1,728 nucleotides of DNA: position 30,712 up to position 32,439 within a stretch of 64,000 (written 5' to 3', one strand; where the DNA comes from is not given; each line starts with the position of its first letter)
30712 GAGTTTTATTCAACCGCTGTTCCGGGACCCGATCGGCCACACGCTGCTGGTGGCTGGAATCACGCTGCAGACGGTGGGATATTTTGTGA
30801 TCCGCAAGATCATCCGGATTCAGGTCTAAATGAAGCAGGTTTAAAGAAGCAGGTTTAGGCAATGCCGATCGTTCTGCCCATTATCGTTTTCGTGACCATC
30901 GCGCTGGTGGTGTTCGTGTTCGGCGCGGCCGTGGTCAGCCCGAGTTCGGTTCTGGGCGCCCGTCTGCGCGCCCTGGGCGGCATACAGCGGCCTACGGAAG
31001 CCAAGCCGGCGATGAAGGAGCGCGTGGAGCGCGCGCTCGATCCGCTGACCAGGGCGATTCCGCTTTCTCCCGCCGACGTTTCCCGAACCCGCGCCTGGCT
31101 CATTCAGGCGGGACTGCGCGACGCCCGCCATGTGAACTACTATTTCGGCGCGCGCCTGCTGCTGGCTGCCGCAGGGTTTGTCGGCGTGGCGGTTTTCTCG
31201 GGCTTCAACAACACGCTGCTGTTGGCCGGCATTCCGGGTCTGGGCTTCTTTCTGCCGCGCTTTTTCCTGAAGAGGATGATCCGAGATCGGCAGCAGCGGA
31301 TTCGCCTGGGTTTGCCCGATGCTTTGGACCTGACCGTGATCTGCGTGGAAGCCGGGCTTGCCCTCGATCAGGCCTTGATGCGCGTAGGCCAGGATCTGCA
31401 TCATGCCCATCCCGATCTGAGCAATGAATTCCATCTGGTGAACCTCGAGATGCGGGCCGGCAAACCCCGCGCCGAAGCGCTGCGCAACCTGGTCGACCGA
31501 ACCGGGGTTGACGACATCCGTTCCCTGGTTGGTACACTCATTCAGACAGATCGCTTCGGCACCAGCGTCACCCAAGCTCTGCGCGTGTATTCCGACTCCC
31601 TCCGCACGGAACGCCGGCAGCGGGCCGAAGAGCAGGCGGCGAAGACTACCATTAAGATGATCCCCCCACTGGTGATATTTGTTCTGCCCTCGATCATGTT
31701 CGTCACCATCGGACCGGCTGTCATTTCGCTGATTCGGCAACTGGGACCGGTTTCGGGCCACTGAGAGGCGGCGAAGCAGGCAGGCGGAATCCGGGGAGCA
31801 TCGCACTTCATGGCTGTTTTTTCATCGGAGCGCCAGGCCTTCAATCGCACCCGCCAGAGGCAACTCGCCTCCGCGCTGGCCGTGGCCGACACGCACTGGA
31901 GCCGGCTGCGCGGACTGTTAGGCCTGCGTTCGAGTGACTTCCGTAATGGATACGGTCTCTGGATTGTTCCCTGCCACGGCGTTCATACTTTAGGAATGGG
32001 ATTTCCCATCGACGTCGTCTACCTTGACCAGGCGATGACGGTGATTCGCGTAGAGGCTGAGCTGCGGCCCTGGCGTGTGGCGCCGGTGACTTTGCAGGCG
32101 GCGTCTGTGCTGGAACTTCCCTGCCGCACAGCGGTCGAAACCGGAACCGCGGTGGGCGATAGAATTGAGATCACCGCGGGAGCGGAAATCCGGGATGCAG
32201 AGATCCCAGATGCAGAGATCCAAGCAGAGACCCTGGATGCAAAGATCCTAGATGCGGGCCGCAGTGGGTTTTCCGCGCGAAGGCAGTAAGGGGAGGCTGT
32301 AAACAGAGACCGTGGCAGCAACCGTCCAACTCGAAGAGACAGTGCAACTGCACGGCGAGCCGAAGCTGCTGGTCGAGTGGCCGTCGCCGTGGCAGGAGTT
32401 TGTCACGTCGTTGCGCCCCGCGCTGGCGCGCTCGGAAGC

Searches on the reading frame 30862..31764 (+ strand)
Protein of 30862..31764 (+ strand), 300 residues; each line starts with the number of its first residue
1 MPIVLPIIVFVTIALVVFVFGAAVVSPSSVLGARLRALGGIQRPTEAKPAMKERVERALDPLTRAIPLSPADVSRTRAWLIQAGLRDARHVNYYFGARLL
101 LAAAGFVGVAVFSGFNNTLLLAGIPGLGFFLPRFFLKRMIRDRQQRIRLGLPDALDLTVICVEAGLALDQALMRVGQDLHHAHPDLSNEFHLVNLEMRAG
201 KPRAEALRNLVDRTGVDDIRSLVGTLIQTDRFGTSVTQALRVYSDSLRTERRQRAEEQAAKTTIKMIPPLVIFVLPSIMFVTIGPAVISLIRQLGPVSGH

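Call 6: search_protein_families(library=pfam, proteins=[window:30862-31764:+], max_evalue=0.001)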
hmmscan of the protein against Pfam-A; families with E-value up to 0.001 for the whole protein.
window:30862-31764:+ (300 aa): 1 family
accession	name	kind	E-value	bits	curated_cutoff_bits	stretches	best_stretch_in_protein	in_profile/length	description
PF00482.28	T2SSF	-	6.6e-20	71.8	25.2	1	155-283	2-124/125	Type II secretion system (T2SS), protein F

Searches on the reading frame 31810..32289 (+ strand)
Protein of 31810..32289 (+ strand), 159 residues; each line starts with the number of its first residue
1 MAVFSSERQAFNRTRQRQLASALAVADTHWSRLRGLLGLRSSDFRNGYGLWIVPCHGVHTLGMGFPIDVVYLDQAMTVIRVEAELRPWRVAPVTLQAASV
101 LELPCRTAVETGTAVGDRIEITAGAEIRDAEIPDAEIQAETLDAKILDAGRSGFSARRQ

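Call 6: search_protein_families(library=pfam, proteins=[window:31810-32289:+], max_evalue=0.001)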
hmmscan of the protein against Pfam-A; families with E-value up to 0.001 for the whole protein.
window:31810-32289:+ (159 aa): 1 family
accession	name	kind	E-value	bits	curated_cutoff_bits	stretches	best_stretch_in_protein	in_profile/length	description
PF02643.20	DUF192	-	1e-14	54.9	27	1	23-121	3-96/96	Uncharacterized ACR, COG1430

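Call 67: search_dna_similar(query=window:31810-32286:+, collection=plasmids, mode=protein, max_evalue=0.001, max_rows=20)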
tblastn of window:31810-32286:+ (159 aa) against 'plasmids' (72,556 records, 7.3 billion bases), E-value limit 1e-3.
Records with a match: 8; places in all: 8; records where one place covers at least 80% of the query: 0.
Best place of each record, by identity: <60% 8.
By first word of the organism name: Streptomyces 7; Alkaliphilus 1.
By predicted mobility (MOB-suite, as given by PLSDB): non-mobilizable 5; mobilizable 3.
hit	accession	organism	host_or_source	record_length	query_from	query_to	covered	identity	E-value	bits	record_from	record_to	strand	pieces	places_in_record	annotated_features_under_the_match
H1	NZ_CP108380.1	Streptomyces albidoflavus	-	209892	50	122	46%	39.7%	1e-4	48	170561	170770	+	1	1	DUF192 domain-containing protein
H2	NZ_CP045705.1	Streptomyces rutgersensis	pure culture,soil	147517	50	122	46%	37.0%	3e-4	47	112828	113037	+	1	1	DUF192 domain-containing protein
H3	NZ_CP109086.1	Streptomyces albidoflavus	-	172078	50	122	46%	37.0%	3e-4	47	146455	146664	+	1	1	DUF192 domain-containing protein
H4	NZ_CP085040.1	Streptomyces sp. WA1-19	Periplaneta americana,cell ...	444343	50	122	46%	37.0%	4e-4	47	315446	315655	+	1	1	DUF192 domain-containing protein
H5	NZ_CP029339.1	Streptomyces sp. SM17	Haliclona simulans,Tissue Sample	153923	50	122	46%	37.0%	6e-4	46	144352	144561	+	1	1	DUF192 domain-containing protein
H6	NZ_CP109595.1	Streptomyces albidoflavus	-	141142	50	119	44%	38.6%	4e-5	50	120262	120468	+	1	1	DUF192 domain-containing protein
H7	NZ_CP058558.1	Alkaliphilus sp. B6464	-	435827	49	120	45%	36.1%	6e-10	64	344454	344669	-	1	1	DUF192 domain-containing protein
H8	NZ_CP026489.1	Streptomyces sp. 604F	sediment,sediment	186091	50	123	47%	33.8%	3e-4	47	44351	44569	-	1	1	DUF192 domain-containing protein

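Call 68: get_annotated_region(hit=H1, flank=8000)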
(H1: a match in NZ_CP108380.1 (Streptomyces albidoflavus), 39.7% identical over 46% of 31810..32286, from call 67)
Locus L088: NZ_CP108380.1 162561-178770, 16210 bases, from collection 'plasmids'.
description: Streptomyces albidoflavus strain NBC_01331 plasmid unnamed1, complete sequence
organism: Streptomyces albidoflavus (NCBI taxid 1886)
taxonomy: Bacteria; Actinomycetota; Actinomycetes; Kitasatosporales; Streptomycetaceae; Streptomyces; Streptomyces albidoflavus
host: -; source: -; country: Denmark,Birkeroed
typing (MOB-suite, as given by PLSDB): non-mobilizable; replicon rep_cluster_1982
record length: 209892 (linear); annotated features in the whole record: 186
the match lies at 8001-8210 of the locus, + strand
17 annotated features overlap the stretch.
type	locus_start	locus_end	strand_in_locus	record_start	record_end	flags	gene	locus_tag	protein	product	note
CDS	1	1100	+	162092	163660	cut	-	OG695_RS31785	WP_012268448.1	CpaF/VirB11 family protein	-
CDS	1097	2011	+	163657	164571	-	-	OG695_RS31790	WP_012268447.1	type II secretion system F family protein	-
CDS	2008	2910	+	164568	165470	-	-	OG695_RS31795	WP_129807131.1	type II secretion system F family protein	-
CDS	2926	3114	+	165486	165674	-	-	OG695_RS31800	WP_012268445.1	hypothetical protein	-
CDS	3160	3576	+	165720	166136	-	-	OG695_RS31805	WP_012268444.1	TadE/TadG family type IV pilus assembly protein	-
CDS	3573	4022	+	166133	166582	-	-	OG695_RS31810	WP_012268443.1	TadE/TadG family type IV pilus assembly protein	-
CDS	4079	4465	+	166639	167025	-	-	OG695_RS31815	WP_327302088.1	pilus assembly protein TadG-related protein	-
CDS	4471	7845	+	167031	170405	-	-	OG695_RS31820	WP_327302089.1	LysM peptidoglycan-binding domain-containing protein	-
CDS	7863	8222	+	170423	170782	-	-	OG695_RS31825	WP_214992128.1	DUF192 domain-containing protein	-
CDS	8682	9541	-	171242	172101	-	-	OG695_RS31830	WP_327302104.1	IS5 family transposase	-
CDS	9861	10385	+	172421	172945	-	-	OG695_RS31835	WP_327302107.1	Imm21 family immunity protein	-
CDS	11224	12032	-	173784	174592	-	-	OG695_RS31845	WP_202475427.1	IS5 family transposase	-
CDS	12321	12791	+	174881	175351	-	-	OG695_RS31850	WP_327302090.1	hypothetical protein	-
CDS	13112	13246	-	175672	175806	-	-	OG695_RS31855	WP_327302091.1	hypothetical protein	-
CDS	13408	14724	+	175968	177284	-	-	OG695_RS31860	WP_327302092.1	hypothetical protein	-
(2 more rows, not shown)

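Call 69: get_annotated_region(hit=H7, flank=8000)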
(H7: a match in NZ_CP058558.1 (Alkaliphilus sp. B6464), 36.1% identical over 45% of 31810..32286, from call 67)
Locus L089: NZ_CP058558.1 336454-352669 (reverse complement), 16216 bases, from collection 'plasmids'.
description: Alkaliphilus sp. B6464 plasmid pB6464, complete sequence
organism: Alkaliphilus sp. B6464 (NCBI taxid 2731219)
taxonomy: Bacteria; Bacillota; Clostridia; Peptostreptococcales; Natronincolaceae; Alkaliphilus; Alkaliphilus sp. B6464
host: -; source: -; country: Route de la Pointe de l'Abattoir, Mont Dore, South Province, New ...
typing (MOB-suite, as given by PLSDB): non-mobilizable
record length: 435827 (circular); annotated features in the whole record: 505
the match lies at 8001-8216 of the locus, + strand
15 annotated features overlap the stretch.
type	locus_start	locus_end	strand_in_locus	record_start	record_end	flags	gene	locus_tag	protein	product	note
CDS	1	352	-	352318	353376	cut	-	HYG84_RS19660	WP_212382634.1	ParM/StbA family protein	GO:0030541 - plasmid partitioning [Evidence IEA]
CDS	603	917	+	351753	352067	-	-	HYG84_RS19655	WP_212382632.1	hypothetical protein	-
CDS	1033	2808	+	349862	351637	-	-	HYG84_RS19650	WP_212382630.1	AAA family ATPase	-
CDS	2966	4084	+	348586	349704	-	-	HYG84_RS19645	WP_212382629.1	hypothetical protein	-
CDS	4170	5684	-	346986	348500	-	-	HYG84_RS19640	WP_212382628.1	hypothetical protein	-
CDS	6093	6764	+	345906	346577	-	-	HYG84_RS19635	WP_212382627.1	S-layer homology domain-containing protein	-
CDS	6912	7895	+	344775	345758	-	-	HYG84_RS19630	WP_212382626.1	prepilin peptidase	-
CDS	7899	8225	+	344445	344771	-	-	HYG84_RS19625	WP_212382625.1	DUF192 domain-containing protein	-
CDS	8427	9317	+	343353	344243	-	-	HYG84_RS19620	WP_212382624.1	hypothetical protein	-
CDS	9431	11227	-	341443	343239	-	-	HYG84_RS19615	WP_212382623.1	flagellin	GO:0071973 - bacterial-type flagellum-dependent cell motility [Evidence IEA]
CDS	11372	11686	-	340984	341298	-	-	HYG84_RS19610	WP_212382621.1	LysM peptidoglycan-binding domain-containing protein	-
CDS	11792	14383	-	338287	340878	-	-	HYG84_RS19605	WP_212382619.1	hypothetical protein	-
CDS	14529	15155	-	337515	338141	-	-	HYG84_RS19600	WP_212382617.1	hypothetical protein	-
CDS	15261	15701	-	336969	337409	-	-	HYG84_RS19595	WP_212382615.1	hypothetical protein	-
CDS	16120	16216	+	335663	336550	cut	-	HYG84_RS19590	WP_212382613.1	hypothetical protein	-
